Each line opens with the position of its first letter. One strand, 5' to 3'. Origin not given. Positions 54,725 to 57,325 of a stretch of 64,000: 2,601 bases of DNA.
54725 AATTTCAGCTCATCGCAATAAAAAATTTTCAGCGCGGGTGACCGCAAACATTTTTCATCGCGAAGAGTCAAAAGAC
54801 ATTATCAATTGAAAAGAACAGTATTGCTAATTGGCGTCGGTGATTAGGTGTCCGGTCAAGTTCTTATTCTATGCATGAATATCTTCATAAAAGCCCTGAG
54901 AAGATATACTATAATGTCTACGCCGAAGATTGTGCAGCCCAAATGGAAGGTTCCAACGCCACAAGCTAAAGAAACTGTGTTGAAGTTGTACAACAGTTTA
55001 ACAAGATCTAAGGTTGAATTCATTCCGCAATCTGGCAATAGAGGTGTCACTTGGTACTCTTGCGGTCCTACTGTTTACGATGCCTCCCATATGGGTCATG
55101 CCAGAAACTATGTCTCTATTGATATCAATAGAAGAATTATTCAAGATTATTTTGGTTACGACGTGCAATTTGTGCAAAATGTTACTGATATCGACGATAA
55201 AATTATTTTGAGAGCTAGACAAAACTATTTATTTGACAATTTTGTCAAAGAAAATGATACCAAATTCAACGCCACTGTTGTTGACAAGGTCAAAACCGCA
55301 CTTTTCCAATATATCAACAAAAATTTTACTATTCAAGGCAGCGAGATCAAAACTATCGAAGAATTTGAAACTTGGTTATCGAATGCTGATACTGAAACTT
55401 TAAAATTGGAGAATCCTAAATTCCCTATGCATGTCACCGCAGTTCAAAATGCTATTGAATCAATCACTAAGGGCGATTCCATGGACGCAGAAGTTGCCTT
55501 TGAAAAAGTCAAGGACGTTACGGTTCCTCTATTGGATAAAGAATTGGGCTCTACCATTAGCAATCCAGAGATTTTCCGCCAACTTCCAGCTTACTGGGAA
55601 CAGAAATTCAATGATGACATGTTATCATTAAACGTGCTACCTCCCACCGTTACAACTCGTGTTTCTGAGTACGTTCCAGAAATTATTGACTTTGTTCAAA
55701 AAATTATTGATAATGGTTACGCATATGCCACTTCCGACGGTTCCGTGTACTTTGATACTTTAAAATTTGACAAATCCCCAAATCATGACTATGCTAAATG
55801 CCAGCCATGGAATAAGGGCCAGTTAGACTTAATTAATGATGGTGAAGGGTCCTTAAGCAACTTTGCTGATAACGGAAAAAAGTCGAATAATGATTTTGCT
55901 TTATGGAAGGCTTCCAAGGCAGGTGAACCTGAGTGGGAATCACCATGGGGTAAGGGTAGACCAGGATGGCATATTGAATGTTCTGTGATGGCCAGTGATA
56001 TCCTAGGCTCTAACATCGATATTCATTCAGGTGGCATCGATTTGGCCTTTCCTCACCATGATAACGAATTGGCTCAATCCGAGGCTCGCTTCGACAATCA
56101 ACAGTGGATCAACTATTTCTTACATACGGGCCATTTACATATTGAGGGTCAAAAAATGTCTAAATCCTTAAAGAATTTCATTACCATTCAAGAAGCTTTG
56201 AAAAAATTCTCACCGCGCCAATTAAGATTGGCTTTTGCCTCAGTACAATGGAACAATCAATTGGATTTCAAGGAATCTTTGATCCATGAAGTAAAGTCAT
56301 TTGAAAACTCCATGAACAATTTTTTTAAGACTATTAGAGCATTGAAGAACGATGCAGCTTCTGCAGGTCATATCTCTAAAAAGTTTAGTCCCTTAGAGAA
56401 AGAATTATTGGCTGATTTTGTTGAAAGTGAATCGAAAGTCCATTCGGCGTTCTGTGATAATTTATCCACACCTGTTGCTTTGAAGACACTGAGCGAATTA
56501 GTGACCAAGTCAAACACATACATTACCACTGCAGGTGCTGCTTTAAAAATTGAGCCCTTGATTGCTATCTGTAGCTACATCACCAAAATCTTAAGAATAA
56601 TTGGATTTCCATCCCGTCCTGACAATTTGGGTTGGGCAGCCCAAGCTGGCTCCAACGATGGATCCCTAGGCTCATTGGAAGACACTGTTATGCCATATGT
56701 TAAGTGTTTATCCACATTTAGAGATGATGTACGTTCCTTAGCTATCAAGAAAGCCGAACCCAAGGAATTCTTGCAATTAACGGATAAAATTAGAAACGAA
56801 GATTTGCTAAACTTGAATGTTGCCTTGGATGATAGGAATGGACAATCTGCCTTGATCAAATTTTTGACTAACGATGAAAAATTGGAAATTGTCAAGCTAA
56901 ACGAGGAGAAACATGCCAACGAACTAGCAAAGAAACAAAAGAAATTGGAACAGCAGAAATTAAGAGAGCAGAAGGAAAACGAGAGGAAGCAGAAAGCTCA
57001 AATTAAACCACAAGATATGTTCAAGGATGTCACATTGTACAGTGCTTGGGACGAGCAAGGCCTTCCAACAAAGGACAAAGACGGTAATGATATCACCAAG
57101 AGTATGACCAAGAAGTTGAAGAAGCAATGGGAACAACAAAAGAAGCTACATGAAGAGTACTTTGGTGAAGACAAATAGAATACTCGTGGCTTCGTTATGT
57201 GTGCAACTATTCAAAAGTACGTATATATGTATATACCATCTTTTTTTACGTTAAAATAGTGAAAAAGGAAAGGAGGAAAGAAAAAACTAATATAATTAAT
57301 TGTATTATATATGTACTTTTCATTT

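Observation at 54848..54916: Nested in-frame AUGs with a weak first Kozak context in the single-copy cysteinyl-tRNA synthetase gene: candidate mitochondrial/cytosolic dual isoforms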

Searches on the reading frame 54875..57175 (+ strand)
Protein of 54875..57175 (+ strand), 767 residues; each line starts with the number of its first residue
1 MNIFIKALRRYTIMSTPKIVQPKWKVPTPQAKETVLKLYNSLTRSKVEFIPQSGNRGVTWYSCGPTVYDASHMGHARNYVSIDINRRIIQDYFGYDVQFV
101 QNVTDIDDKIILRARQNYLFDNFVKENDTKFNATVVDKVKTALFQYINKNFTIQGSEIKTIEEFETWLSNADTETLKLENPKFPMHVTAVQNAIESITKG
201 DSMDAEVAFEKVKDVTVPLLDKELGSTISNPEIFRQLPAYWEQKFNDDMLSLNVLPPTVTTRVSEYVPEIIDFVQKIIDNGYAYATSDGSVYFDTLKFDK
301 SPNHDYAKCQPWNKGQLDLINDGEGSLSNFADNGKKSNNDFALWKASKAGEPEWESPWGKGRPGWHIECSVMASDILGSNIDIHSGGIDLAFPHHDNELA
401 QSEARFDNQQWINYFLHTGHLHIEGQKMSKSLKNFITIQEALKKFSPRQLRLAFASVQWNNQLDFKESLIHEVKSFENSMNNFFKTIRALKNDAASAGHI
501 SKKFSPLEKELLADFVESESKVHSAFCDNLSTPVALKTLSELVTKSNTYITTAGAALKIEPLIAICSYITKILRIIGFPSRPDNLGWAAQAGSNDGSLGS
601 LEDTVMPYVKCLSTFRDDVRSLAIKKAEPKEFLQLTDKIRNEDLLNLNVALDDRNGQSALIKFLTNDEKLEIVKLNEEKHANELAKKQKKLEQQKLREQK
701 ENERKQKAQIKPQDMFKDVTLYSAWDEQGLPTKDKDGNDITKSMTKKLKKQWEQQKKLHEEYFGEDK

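Call 16: find_homologous_proteins(query=window:54875-57175:+, max_evalue=1e-100)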
Query window:54875-57175:+ (767 aa): 5149 proteins with E <= 1e-100 among 8000 candidates; the best 120 are listed.
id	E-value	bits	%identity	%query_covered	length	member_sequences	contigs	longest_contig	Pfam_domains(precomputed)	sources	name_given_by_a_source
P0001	0.0e+0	1748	100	100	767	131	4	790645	PF09334.18,PF01406.26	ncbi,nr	ncbi:hypothetical protein H748_YJM193N00087 [Saccharomyces cerevisiae YJM193]|nr:hypothetical protei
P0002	0.0e+0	1657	94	100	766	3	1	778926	PF09334.18,PF01406.26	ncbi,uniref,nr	ncbi:cysteine--tRNA ligase SPAR_N00820 [Saccharomyces paradoxus]|uniref:cysteine--tRNA ligase n=1 Ta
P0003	0.0e+0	1638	95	98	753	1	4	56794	PF09334.18,PF01406.26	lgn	-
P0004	0.0e+0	1603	90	100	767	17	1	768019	PF09334.18,PF01406.26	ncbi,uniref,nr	ncbi:cysteine--tRNA ligase DI49_4500 [Saccharomyces eubayanus]|uniref:cysteine--tRNA ligase n=1 Tax=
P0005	0.0e+0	1579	89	100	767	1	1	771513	PF09334.18,PF01406.26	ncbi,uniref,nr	ncbi:YNL247W [Saccharomyces arboricola H-6]|uniref:cysteine--tRNA ligase n=1 Tax=Saccharomyces arbor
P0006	0.0e+0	1213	69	98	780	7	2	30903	PF09334.18,PF01406.26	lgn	-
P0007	0.0e+0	1211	71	97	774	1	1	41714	PF09334.18,PF01406.26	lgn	-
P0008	0.0e+0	1209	69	99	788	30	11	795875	PF09334.18,PF01406.26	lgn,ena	-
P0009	0.0e+0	1203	69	99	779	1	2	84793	PF09334.18,PF01406.26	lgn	-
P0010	0.0e+0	1190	69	98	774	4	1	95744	PF09334.18,PF01406.26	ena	-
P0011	0.0e+0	1188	69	98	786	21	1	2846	PF09334.18,PF01406.26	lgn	-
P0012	0.0e+0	1188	70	97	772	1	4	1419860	PF09334.18,PF01406.26,PF00133.29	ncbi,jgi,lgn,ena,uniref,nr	ncbi:similar to Saccharomyces cerevisiae YNL247W Cysteinyl-tRNA synthetase [Maudiozyma barnettii]|un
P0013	0.0e+0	1188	69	98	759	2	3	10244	PF09334.18,PF01406.26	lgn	-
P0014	0.0e+0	1187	70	97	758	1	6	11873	PF09334.18,PF01406.26,PF00133.29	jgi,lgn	-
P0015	0.0e+0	1184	70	97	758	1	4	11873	PF09334.18,PF01406.26,PF00133.29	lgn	-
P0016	0.0e+0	1183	69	98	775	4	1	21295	PF09334.18,PF01406.26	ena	-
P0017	0.0e+0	1183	70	98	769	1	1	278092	PF01406.26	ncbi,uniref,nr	ncbi:hypothetical protein Kpol_2000p30 [Vanderwaltozyma polyspora DSM 70294]|uniref:cysteine--tRNA l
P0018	0.0e+0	1183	68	99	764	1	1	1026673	PF09334.18,PF01406.26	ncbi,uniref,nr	ncbi:hypothetical protein KAFR_0D03740 [Kazachstania africana CBS 2517]|uniref:cysteine--tRNA ligase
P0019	0.0e+0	1182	69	99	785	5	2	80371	PF09334.18,PF01406.26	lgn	-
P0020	0.0e+0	1181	68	99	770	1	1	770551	PF09334.18,PF01406.26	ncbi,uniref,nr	ncbi:cysteine--tRNA ligase KNAG_0F00680 [Huiozyma naganishii CBS 8797]|uniref:cysteine--tRNA ligase 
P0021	0.0e+0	1179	68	98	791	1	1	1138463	PF09334.18,PF01406.26,PF00133.29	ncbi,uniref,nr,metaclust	ncbi:cysteine--tRNA ligase NDAI_0F03980 [Naumovozyma dairenensis CBS 421]|uniref:cysteine--tRNA liga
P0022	0.0e+0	1178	69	97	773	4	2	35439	PF09334.18,PF01406.26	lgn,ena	-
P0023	0.0e+0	1174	67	99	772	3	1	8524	PF09334.18,PF01406.26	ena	-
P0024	0.0e+0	1172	67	98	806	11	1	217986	PF09334.18,PF01406.26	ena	-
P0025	0.0e+0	1167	68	97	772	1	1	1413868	PF09334.18,PF01406.26,PF00133.29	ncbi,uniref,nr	ncbi:similar to Saccharomyces cerevisiae YNL247W Cysteinyl-tRNA synthetase [Maudiozyma saulgeensis]|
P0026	0.0e+0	1165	68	98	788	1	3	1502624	PF09334.18,PF01406.26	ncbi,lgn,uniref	ncbi:Adenylate cyclase [Nakaseomyces bracarensis]|uniref:cysteine--tRNA ligase n=1 Tax=Nakaseomyces 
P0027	0.0e+0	1162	67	99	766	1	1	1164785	PF09334.18,PF01406.26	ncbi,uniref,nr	ncbi:hypothetical protein TPHA_0B04170 [Tetrapisispora phaffii CBS 4417]|uniref:cysteine--tRNA ligas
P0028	0.0e+0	1148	68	98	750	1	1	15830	PF09334.18,PF01406.26,PF00133.29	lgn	-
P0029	0.0e+0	1148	67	98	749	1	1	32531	PF09334.18,PF01406.26,PF00133.29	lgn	-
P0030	0.0e+0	1142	67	98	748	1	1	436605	PF09334.18,PF01406.26,PF00133.29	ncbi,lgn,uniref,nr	ncbi:unnamed protein product [Kluyveromyces dobzhanskii CBS 2104]|uniref:cysteine--tRNA ligase n=1 T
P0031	0.0e+0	1141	67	98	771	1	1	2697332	PF09334.18,PF01406.26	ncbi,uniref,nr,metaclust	ncbi:hypothetical protein TBLA_0A05760 [Henningerozyma blattae CBS 6284]|uniref:cysteine--tRNA ligas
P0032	0.0e+0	1138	67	99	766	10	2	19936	PF09334.18,PF01406.26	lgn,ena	-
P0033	0.0e+0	1137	66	99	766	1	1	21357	PF09334.18,PF01406.26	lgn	-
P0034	0.0e+0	1131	64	99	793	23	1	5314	PF09334.18,PF01406.26,PF00133.29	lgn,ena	-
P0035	0.0e+0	1129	66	98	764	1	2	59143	PF09334.18,PF01406.26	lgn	-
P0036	0.0e+0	1128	66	98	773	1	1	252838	PF09334.18,PF01406.26,PF00133.29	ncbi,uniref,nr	ncbi:LAQU0S15e02784g1_1 [Lachancea quebecensis]|uniref:cysteine--tRNA ligase n=1 Tax=Lachancea quebe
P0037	0.0e+0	1124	64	98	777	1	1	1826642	PF09334.18,PF01406.26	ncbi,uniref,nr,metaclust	ncbi:LADA_0H03026g1_1 [Lachancea dasiensis]|uniref:cysteine--tRNA ligase n=1 Tax=Lachancea dasiensis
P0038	0.0e+0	1119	65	99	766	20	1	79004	PF09334.18,PF01406.26,PF00133.29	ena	-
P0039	0.0e+0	1115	63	98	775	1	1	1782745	PF09334.18,PF01406.26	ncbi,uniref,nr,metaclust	ncbi:LANO_0G02938g1_1 [Lachancea nothofagi CBS 11611]|uniref:cysteine--tRNA ligase n=1 Tax=Lachancea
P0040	0.0e+0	1114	65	98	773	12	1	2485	PF09334.18,PF01406.26,PF00133.29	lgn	-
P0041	0.0e+0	1110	64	98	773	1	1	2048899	PF09334.18,PF01406.26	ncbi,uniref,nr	ncbi:LAME_0G02916g1_1 [Lachancea meyersii CBS 8951]|uniref:cysteine--tRNA ligase n=1 Tax=Lachancea m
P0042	0.0e+0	1105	63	99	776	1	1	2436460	PF09334.18,PF01406.26,PF00133.29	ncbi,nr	ncbi:LAFA_0G03004g1_1 [Lachancea sp. 'fantastica']|nr:LAFA_0G03004g1_1 [Lachancea sp. 'fantastica']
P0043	0.0e+0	1099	64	98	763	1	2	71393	PF09334.18,PF01406.26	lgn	-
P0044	0.0e+0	1094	64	99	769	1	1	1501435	PF09334.18,PF01406.26,PF00133.29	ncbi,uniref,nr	ncbi:LAMI_0F02872g1_1 [Lachancea mirantina]|uniref:cysteine--tRNA ligase n=1 Tax=Lachancea mirantina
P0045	0.0e+0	1093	62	99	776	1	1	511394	PF09334.18,PF01406.26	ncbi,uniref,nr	ncbi:cysteine--tRNA ligase LALA0_S11e02806g [Lachancea lanzarotensis]|uniref:cysteine--tRNA ligase n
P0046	0.0e+0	1087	65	99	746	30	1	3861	PF09334.18,PF01406.26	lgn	-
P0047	0.0e+0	1083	65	98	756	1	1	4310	PF09334.18,PF01406.26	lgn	-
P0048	0.0e+0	1072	64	97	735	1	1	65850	PF09334.18,PF01406.26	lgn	-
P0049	0.0e+0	1072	62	99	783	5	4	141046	PF09334.18,PF01406.26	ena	-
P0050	0.0e+0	1071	64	98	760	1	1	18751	PF09334.18,PF01406.26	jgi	-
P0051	0.0e+0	1069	64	97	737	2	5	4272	PF09334.18,PF01406.26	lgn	-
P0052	0.0e+0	1061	62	98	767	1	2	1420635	PF09334.18,PF01406.26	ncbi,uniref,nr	ncbi:probable Cysteine--tRNA ligase [Saccharomycodes ludwigii]|uniref:cysteine--tRNA ligase n=1 Tax=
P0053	0.0e+0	1057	63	98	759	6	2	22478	PF09334.18,PF01406.26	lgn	-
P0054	0.0e+0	1050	63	99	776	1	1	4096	PF09334.18,PF01406.26,PF00133.29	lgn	-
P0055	0.0e+0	1047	63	97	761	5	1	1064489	PF09334.18,PF01406.26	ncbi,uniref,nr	ncbi:Cysteine--tRNA ligase [Cyberlindnera fabianii]|uniref:cysteine--tRNA ligase n=1 Tax=Cyberlindne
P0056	0.0e+0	1046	63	97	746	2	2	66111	PF09334.18,PF01406.26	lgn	-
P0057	0.0e+0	1045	63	99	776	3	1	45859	PF09334.18,PF01406.26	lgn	-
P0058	0.0e+0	1036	61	98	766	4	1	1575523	PF09334.18,PF01406.26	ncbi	ncbi:hypothetical protein ACO0SA_002507 [Hanseniaspora valbyensis]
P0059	0.0e+0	1029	61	98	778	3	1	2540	PF09334.18,PF01406.26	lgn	-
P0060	0.0e+0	1028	61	98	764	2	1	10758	PF09334.18,PF01406.26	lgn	-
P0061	0.0e+0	1027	61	98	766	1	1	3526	PF09334.18,PF01406.26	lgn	-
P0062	0.0e+0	1027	61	98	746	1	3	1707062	PF09334.18,PF01406.26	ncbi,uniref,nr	ncbi:hypothetical protein ZYGR_0U03180 [Zygosaccharomyces rouxii]|uniref:cysteine--tRNA ligase n=2 T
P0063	0.0e+0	1027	61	97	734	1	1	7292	PF09334.18,PF01406.26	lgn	-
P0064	0.0e+0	1026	61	98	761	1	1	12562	PF09334.18,PF01406.26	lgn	-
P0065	0.0e+0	1025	61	99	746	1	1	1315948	PF09334.18,PF01406.26,PF00133.29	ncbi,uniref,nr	ncbi:hypothetical protein HG536_0B01330 [Torulaspora globosa]|uniref:cysteine--tRNA ligase n=1 Tax=T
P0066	0.0e+0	1024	61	98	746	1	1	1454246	PF09334.18,PF01406.26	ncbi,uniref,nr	ncbi:hypothetical protein ZYGR_0I07800 [Zygosaccharomyces rouxii]|uniref:cysteine--tRNA ligase n=1 T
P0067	0.0e+0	1023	61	98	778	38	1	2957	PF09334.18,PF01406.26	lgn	-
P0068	0.0e+0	1023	59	100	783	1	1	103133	PF09334.18,PF01406.26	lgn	-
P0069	0.0e+0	1021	61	99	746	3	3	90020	PF09334.18,PF01406.26,PF00133.29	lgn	-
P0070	0.0e+0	1020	60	98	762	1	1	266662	PF09334.18,PF01406.26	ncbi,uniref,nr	ncbi:cysteinyl-tRNA synthetase [Wickerhamomyces ciferrii]|uniref:cysteine--tRNA ligase n=1 Tax=Wicke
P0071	0.0e+0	1019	61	99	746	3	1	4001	PF09334.18,PF01406.26,PF00133.29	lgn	-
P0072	0.0e+0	1014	62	98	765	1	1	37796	PF09334.18,PF01406.26,PF00133.29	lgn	-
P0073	0.0e+0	1014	61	97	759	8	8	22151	PF09334.18,PF01406.26,PF00133.29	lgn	-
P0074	0.0e+0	1011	60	98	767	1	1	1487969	PF09334.18,PF01406.26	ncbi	ncbi:hypothetical protein QEN19_002894 [Hanseniaspora menglaensis]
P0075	1.5e-297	1007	98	58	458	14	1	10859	PF09334.18,PF01406.26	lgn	-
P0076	3.9e-297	1005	61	97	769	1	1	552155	PF09334.18,PF01406.26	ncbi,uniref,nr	ncbi:hypothetical protein CANARDRAFT_28729 [[Candida] arabinofermentans NRRL YB-2248]|uniref:cystein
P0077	4.0e-297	1005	59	98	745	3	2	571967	PF09334.18,PF01406.26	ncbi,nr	ncbi:YNL247W [Zygosaccharomyces parabailii]|nr:YNL247W [Zygosaccharomyces parabailii] CDH09736.1 pro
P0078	1.7e-296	1003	60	97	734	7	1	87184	PF09334.18,PF01406.26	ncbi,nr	ncbi:probable Cysteine--tRNA ligase [Zygosaccharomyces bailii ISA1307]|nr:probable Cysteine--tRNA li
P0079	4.9e-295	998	59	98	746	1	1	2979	PF09334.18,PF01406.26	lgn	-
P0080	7.5e-295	998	59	98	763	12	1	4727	PF09334.18,PF01406.26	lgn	-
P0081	1.4e-294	997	60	97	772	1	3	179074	PF09334.18,PF01406.26,PF00133.29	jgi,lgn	jgi:cysteinyl-tRNA synthetase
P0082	2.3e-293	993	60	99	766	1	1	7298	PF09334.18,PF01406.26,PF00133.29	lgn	-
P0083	1.1e-292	991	60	98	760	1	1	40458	PF09334.18,PF01406.26,PF00133.29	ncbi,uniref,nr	ncbi:hypothetical protein WICPIJ_001190 [Wickerhamomyces pijperi]|uniref:cysteine--tRNA ligase n=1 T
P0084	1.3e-292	990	59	97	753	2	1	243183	PF09334.18,PF01406.26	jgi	jgi:cysteinyl-tRNA synthetase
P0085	1.6e-292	990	60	98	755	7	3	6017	PF09334.18,PF01406.26,PF00133.29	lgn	-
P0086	1.0e-289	981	59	97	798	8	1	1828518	PF09334.18,PF01406.26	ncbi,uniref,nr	ncbi:BA75_04067T0 [Komagataella pastoris]|uniref:cysteine--tRNA ligase n=1 Tax=Komagataella pastoris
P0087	6.1e-288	975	59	99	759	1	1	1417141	PF09334.18,PF01406.26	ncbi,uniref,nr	ncbi:unnamed protein product [Kuraishia capsulata CBS 1993]|uniref:cysteine--tRNA ligase n=1 Tax=Kur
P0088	1.3e-287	974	58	99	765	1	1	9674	PF09334.18,PF01406.26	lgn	-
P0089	8.1e-287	971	60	97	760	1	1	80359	PF09334.18,PF01406.26,PF00133.29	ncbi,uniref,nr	ncbi:hypothetical protein WICMUC_000523 [Wickerhamomyces mucosus]|uniref:cysteine--tRNA ligase n=1 T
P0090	1.1e-284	964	60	97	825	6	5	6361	PF09334.18,PF01406.26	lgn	-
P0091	1.2e-283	961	58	98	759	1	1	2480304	PF09334.18,PF01406.26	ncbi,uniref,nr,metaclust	ncbi:cysteinyl-tRNA synthetase [Nadsonia fulvescens var. elongata DSM 6958]|uniref:cysteine--tRNA li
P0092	1.3e-283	961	59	96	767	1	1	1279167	PF09334.18,PF01406.26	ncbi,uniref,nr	ncbi:hypothetical protein OGAPHI_002446 [Ogataea philodendri]|uniref:cysteine--tRNA ligase n=2 Tax=S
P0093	1.4e-282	957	59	97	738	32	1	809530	PF09334.18,PF01406.26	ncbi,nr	ncbi:hypothetical protein KL920_002350 [Ogataea angusta]|nr:hypothetical protein KL920_002350 [Ogata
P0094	1.6e-282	957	57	99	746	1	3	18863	PF09334.18,PF01406.26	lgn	-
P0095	3.3e-282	956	57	98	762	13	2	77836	PF09334.18,PF01406.26,PF00133.29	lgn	-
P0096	1.1e-280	951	56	99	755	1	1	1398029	PF09334.18,PF01406.26,PF00133.29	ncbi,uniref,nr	ncbi:HCL578Cp [Eremothecium sinecaudum]|uniref:cysteine--tRNA ligase n=1 Tax=Eremothecium sinecaudum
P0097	2.7e-280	950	57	99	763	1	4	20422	PF09334.18,PF01406.26,PF00133.29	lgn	-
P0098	4.2e-280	949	58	98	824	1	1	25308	PF09334.18,PF01406.26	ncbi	-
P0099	4.0e-279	946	58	97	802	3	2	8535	PF09334.18,PF01406.26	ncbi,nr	ncbi:cysteine-tRNA ligase activity protein [[Candida] boidinii]|nr:cysteine-tRNA ligase activity pro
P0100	4.0e-279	946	56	98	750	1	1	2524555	PF09334.18,PF01406.26,PF00133.29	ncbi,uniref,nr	ncbi:cysteine--tRNA ligase [Saccharomycopsis crataegensis]|uniref:cysteine--tRNA ligase n=1 Tax=Sacc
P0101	4.6e-279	946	56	99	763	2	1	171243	PF09334.18,PF01406.26,PF00133.29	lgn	-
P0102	2.9e-278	943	57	96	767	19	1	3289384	PF09334.18,PF01406.26,PF00133.29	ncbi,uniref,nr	ncbi:hypothetical protein CA3LBN_002433 [Candidozyma haemuli]|uniref:cysteine--tRNA ligase n=1 Tax=C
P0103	5.1e-278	942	58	95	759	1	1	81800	PF09334.18,PF01406.26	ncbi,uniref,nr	ncbi:DEKNAAC103730 [Brettanomyces naardenensis]|uniref:cysteine--tRNA ligase n=1 Tax=Brettanomyces n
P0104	6.2e-278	942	58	93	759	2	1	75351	PF09334.18,PF01406.26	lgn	-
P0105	6.7e-278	942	56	97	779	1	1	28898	PF01406.26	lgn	-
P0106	7.0e-278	942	56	96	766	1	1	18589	PF09334.18,PF01406.26,PF00133.29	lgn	-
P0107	1.2e-277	941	57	99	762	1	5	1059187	PF09334.18,PF01406.26,PF00133.29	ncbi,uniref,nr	ncbi:putative cysteine-tRNA ligase [Clavispora lusitaniae]|uniref:Cysteine-tRNA ligase n=1 Tax=Clavi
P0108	1.4e-277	941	57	99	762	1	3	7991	PF09334.18,PF01406.26,PF00133.29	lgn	-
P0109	6.3e-277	939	57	98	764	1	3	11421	PF09334.18,PF01406.26,PF01921.25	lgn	-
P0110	9.7e-277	938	56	99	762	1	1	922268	PF09334.18,PF01406.26,PF00133.29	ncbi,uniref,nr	ncbi:putative cysteine--tRNA ligase [Clavispora lusitaniae]|uniref:cysteine--tRNA ligase n=1 Tax=Cla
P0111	1.1e-276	938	56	99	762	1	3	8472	PF09334.18,PF01406.26,PF00133.29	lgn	-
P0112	1.5e-276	937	57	98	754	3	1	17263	PF09334.18,PF01406.26,PF00133.29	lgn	-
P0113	1.8e-276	937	56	93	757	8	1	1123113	PF09334.18,PF01406.26,PF00133.29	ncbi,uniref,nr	ncbi:hypothetical protein CXQ85_004507 [Candidozyma haemuli]|uniref:cysteine--tRNA ligase n=1 Tax=Ca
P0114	2.6e-276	937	56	99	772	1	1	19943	PF09334.18,PF01406.26,PF00133.29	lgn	-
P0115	6.5e-276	935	55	99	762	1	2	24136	PF09334.18,PF01406.26,PF00133.29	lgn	-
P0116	1.1e-275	935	56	98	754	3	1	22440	PF09334.18,PF01406.26,PF00133.29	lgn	-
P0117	1.1e-275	935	57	98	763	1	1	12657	PF09334.18,PF01406.26,PF00133.29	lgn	-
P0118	1.5e-275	934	56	97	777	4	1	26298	PF09334.18,PF01406.26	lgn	-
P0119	2.5e-275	933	66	81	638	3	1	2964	PF09334.18,PF01406.26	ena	-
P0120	2.6e-275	933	55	96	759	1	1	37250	PF09334.18,PF01406.26,PF00133.29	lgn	-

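Call 18: find_encoding_contigs(protein=P0002, flank=1500, max_places=1)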
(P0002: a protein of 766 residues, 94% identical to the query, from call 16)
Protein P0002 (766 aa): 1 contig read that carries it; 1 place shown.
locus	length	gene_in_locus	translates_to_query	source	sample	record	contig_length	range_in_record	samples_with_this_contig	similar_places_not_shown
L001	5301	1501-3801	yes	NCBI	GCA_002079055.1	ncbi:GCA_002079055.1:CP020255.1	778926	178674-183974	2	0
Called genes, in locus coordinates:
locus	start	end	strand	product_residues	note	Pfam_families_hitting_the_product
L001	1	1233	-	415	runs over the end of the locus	PF06870:RNA_pol_I_A49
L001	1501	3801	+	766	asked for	PF01406:tRNA-synt_1e, PF09334:tRNA-synt_1g (weak)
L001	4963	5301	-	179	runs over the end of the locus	PF10197:Cir_N, PF12542:CWC25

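Call 19: find_encoding_contigs(protein=P0004, flank=1500, max_places=1)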
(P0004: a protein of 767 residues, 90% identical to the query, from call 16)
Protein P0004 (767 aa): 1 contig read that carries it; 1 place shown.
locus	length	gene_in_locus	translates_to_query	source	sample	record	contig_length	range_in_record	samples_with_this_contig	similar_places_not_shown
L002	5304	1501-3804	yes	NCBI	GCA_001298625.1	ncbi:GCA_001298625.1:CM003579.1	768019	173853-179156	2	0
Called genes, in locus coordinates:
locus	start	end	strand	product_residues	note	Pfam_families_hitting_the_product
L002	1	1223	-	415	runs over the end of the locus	PF06870:RNA_pol_I_A49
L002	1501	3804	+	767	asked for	PF01406:tRNA-synt_1e, PF09334:tRNA-synt_1g (weak)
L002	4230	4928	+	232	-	PF00956:NAP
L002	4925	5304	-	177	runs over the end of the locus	PF10197:Cir_N, PF12542:CWC25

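Call 20: find_encoding_contigs(protein=P0005, flank=1500, max_places=1)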
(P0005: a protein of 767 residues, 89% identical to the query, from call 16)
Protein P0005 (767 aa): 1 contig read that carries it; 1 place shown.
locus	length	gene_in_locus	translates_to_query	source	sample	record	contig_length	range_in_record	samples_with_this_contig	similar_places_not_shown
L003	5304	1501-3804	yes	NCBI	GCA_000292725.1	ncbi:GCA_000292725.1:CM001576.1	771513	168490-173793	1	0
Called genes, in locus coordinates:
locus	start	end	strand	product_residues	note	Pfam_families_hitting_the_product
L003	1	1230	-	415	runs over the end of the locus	PF06870:RNA_pol_I_A49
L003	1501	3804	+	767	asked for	PF01406:tRNA-synt_1e, PF09334:tRNA-synt_1g (weak)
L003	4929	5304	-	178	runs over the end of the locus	PF10197:Cir_N, PF12542:CWC25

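Call 21: find_encoding_contigs(protein=P0003, flank=1500, max_places=2)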
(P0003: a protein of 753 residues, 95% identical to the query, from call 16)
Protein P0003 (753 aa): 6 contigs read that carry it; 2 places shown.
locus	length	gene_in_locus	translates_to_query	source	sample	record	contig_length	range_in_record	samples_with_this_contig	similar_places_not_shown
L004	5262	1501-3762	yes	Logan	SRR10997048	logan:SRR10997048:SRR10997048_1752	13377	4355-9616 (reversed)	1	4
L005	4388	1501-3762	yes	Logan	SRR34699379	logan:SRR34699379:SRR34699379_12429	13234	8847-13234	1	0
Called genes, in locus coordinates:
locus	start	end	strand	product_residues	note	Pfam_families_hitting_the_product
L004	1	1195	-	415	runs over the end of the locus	PF06870:RNA_pol_I_A49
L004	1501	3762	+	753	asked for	PF01406:tRNA-synt_1e, PF09334:tRNA-synt_1g (weak)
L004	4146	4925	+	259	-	PF00956:NAP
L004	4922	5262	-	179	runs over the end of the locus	PF10197:Cir_N, PF12542:CWC25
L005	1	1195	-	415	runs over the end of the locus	PF06870:RNA_pol_I_A49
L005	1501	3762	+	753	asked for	PF01406:tRNA-synt_1e, PF09334:tRNA-synt_1g (weak)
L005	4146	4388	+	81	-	?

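Call 30: find_encoding_contigs(protein=P0030, flank=800, max_places=1)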
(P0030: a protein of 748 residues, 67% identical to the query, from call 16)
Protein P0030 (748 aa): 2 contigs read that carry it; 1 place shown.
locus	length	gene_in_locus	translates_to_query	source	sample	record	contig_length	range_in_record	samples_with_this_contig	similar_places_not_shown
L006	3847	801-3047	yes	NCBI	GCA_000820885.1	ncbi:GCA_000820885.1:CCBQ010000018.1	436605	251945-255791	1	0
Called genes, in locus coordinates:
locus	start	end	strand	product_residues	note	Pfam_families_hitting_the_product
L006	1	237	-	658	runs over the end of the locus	PF02450:LCAT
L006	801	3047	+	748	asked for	PF00133:tRNA-synt_1 (faint), PF01406:tRNA-synt_1e, PF09334:tRNA-synt_1g (weak)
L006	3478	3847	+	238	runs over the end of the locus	-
